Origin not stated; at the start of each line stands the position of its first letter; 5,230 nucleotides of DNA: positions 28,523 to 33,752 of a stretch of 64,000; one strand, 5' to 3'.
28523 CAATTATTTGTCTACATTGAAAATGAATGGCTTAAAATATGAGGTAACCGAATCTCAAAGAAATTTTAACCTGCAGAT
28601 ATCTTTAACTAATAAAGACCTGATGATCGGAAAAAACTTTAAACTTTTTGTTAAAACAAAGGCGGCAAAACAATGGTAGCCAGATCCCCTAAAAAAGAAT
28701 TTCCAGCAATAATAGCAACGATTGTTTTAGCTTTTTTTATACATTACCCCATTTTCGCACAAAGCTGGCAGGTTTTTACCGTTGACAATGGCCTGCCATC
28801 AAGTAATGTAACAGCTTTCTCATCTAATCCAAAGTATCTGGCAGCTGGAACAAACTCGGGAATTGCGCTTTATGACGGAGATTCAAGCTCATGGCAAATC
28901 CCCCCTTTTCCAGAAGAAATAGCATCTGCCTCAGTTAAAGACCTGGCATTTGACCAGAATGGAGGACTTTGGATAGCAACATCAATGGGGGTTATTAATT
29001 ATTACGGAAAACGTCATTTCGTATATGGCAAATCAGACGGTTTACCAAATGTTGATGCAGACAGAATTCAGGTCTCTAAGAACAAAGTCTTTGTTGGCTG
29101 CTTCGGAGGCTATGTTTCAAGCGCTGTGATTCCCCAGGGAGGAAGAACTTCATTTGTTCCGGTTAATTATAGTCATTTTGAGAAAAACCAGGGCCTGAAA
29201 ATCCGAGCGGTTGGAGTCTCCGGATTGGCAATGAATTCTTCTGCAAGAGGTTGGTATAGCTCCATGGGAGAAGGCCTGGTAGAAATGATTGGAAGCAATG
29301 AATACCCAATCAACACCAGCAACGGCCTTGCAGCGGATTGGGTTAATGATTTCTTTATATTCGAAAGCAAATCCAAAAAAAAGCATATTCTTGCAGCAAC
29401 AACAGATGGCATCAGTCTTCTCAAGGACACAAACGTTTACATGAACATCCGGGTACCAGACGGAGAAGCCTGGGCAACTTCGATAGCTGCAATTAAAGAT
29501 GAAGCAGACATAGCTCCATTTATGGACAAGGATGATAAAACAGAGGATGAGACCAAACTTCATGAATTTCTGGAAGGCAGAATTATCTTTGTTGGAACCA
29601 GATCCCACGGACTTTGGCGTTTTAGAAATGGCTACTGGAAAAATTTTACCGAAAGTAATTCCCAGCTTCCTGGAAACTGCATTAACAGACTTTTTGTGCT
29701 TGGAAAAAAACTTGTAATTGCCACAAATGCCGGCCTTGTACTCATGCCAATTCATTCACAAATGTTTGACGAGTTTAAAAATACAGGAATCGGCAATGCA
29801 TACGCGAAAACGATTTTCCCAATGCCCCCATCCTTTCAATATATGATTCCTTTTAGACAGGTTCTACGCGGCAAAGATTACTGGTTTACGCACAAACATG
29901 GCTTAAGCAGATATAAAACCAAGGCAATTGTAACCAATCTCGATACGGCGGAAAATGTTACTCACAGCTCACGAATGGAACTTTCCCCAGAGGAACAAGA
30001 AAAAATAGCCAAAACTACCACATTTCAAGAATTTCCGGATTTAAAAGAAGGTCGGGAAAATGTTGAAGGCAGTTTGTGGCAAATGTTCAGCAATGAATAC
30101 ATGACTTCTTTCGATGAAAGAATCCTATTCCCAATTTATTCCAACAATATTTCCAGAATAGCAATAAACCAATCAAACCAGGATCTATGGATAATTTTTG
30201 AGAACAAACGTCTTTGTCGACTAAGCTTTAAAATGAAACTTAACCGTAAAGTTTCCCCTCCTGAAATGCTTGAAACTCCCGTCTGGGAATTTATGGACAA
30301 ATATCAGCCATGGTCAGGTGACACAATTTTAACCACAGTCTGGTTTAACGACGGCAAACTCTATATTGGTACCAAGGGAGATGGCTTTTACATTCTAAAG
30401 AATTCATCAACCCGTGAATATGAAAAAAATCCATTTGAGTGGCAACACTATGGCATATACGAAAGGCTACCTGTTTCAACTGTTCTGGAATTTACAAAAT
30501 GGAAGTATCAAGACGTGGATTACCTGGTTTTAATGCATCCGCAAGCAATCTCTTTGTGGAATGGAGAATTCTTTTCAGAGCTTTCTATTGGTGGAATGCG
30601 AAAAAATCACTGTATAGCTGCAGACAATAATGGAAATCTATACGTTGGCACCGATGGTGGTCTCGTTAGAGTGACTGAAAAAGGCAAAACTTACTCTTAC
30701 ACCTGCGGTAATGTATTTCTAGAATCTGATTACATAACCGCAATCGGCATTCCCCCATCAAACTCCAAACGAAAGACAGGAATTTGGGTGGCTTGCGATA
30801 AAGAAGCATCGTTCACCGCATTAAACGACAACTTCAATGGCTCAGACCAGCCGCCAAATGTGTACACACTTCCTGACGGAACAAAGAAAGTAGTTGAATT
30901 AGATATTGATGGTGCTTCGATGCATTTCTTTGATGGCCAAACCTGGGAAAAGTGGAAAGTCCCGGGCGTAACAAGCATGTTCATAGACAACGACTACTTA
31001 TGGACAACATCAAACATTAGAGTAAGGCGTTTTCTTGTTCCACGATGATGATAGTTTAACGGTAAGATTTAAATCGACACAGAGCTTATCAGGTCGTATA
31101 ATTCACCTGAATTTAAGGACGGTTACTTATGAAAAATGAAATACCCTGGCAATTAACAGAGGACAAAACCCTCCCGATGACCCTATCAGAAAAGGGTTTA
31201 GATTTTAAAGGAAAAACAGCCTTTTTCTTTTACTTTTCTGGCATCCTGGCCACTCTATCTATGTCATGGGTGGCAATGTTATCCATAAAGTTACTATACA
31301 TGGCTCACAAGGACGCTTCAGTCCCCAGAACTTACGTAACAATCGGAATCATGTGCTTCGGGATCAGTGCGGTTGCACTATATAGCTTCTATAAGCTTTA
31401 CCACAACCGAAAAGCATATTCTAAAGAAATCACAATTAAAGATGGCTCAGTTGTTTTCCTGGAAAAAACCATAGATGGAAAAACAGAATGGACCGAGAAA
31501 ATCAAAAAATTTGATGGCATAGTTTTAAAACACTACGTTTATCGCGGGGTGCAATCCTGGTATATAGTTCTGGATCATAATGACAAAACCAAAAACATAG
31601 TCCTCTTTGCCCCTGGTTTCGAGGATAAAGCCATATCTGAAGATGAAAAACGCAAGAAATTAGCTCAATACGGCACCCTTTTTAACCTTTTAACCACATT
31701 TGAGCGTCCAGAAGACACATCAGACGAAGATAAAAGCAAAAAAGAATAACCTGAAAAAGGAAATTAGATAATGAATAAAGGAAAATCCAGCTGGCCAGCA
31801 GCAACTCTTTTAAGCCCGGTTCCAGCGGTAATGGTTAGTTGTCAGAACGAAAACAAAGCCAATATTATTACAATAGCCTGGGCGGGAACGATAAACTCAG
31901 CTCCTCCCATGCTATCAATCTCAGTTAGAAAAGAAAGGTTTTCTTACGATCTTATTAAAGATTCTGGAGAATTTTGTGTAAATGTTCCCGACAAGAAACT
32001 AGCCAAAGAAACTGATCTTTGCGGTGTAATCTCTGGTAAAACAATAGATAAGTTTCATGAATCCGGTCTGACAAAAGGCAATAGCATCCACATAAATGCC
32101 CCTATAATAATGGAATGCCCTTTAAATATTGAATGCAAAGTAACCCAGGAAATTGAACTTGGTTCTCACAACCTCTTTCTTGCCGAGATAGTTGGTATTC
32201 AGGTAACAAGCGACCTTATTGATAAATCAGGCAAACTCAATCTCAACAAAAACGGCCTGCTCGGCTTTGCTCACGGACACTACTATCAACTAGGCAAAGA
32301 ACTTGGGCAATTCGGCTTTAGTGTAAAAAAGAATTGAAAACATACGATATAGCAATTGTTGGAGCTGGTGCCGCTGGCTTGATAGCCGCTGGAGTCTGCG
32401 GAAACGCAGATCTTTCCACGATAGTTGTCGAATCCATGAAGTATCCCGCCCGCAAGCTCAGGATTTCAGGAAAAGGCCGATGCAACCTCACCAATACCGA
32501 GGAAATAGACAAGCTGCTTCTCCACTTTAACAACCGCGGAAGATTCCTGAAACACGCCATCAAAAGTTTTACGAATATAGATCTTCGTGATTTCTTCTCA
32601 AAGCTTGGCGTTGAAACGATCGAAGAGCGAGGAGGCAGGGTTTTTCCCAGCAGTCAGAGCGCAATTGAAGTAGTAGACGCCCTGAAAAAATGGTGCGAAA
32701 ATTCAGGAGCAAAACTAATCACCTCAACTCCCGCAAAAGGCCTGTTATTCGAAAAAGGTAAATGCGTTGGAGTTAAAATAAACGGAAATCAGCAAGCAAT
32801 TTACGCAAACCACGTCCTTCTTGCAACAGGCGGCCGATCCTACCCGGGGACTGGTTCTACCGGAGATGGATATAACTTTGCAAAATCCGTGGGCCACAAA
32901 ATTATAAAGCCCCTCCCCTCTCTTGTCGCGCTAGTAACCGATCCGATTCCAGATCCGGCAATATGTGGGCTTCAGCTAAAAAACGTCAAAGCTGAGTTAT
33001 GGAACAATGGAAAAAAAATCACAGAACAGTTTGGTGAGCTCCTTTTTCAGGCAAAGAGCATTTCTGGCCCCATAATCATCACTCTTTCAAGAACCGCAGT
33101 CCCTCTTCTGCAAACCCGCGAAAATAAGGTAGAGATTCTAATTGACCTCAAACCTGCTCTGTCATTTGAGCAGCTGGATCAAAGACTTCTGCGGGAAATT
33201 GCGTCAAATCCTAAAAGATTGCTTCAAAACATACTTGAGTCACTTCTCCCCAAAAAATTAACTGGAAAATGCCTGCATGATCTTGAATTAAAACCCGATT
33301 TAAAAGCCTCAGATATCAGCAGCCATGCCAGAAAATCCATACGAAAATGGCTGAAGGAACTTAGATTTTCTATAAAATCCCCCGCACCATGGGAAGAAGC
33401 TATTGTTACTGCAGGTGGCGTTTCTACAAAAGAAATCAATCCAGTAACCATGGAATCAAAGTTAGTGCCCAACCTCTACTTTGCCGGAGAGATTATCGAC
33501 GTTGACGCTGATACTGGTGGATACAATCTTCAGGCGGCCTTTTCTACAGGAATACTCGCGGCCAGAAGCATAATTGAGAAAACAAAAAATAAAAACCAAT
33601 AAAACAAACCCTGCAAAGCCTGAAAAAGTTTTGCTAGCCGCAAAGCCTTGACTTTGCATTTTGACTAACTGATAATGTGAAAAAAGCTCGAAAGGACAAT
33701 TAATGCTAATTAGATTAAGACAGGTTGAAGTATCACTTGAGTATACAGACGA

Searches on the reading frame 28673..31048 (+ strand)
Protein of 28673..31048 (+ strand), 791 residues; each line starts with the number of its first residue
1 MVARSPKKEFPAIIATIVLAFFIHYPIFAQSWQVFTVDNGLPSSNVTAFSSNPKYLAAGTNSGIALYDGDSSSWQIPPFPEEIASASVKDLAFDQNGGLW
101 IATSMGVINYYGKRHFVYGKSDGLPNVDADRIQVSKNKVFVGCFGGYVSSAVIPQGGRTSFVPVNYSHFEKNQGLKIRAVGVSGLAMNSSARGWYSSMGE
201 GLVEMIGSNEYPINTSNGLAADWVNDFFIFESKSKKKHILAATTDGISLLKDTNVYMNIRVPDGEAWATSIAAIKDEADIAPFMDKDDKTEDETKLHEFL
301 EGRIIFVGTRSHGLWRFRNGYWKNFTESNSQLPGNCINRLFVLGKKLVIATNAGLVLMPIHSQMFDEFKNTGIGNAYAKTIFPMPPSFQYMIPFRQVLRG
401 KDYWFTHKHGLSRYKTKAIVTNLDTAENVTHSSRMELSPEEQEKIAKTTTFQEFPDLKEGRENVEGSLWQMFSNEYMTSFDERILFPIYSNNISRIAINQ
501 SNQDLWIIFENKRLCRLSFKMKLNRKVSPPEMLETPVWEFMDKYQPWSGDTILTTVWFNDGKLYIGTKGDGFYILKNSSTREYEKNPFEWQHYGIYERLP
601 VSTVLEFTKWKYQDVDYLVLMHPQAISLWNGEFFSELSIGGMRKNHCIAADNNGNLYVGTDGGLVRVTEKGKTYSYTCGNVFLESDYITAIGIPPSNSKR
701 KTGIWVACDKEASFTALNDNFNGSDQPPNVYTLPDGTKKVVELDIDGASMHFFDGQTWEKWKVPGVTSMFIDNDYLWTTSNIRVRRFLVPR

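Call 16: search_protein_families(library=pfam, proteins=[window:28673-31048:+], max_evalue=0.00001)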
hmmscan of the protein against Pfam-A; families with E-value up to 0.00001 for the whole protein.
window:28673-31048:+ (791 aa): 1 family
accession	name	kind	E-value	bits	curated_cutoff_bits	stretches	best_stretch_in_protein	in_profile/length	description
PF07494.17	Reg_prop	-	6e-06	26.3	20.4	0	646-662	8-24/24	Two component regulator propeller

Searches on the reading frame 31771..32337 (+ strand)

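Call 16: search_protein_families(library=pfam, proteins=[window:31771-32337:+], max_evalue=0.00001)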
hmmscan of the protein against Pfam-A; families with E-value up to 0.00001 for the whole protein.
window:31771-32337:+ (188 aa): 1 family
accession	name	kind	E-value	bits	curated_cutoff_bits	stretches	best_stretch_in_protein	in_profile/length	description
PF01613.24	Flavin_Reduct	-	4.7e-30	105.2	27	1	16-174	5-152/153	Flavin reductase like domain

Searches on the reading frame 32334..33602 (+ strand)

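Call 17: search_protein_families(library=pfam, proteins=[window:32334-33602:+], max_evalue=0.00001)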
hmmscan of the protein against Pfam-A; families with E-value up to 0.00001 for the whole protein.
window:32334-33602:+ (422 aa): 5 families
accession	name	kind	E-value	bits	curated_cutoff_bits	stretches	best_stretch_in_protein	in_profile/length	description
PF03486.20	HI0933_like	-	1.7e-81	273.7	50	1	5-411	2-243/244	HI0933-like protein Rossmann domain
PF22780.1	HI0933_like_1st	-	1.5e-28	100.1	27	1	195-358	2-165/165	HI0933-like protein barrel and H2TH domain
PF00890.30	FAD_binding_2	-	1.5e-12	47.9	20.4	0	5-45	1-41/414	FAD binding domain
PF01134.28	GIDA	-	1.3e-07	31.5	22.1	0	363-420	340-390/391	Glucose inhibited division protein A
PF07992.20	Pyr_redox_2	-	5.4e-06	26.5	26.1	0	4-170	1-112/291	Pyridine nucleotide-disulphide oxidoreductase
